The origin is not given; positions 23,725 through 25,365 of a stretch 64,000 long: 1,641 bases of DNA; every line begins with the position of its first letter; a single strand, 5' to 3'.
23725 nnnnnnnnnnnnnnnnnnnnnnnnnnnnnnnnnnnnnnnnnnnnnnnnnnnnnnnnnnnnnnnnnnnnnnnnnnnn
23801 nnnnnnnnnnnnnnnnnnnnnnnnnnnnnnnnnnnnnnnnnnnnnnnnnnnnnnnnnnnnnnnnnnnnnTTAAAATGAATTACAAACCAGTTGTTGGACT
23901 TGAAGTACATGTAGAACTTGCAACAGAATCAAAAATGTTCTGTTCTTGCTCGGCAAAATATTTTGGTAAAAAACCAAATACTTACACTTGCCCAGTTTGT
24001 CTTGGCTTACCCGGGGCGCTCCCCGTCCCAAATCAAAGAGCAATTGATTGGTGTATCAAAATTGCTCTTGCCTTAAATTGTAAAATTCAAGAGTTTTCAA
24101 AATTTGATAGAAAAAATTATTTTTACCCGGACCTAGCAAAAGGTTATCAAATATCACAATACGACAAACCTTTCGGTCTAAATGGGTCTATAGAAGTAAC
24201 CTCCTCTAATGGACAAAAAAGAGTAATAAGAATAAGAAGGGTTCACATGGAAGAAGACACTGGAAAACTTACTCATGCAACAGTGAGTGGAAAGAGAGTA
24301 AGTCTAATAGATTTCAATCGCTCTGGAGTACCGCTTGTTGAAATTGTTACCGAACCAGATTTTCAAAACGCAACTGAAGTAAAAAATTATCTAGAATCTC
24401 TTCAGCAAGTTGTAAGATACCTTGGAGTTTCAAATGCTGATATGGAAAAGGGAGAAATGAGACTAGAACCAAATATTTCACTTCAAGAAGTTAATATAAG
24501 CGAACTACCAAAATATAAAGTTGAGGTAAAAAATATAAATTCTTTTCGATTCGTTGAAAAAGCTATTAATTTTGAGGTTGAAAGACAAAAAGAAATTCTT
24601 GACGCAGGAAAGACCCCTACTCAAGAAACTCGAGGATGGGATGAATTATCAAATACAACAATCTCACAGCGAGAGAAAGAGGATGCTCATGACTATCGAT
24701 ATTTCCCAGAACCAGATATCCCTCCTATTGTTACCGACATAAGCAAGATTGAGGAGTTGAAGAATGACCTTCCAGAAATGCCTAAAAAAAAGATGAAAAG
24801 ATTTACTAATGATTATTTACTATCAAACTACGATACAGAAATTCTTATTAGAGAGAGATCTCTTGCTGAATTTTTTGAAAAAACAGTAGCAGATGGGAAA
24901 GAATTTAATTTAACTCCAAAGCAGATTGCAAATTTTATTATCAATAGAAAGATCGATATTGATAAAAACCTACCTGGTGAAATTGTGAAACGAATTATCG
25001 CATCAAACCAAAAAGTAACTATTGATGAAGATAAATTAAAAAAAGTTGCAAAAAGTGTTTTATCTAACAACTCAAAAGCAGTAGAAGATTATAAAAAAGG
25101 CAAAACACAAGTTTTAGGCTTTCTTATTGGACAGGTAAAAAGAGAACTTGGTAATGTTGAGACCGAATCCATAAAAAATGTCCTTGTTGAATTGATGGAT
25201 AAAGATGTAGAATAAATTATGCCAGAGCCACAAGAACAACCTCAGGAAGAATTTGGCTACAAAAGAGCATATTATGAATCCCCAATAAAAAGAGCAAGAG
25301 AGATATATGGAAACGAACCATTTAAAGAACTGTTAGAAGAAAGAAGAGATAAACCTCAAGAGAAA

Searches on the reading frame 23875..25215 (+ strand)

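Call 78: search_protein_families(library=pfam, proteins=[window:23875-25215:+], max_evalue=0.001)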
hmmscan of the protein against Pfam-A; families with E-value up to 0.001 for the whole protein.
window:23875-25215:+ (446 aa): 2 families
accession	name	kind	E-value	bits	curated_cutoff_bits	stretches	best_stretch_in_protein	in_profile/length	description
PF02934.20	GatB_N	-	5.5e-114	380.5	23.4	1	6-289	2-273/277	GatB/GatE catalytic domain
PF02637.23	GatB_Yqey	-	3.7e-11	43.5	27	1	371-426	76-132/148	GatB domain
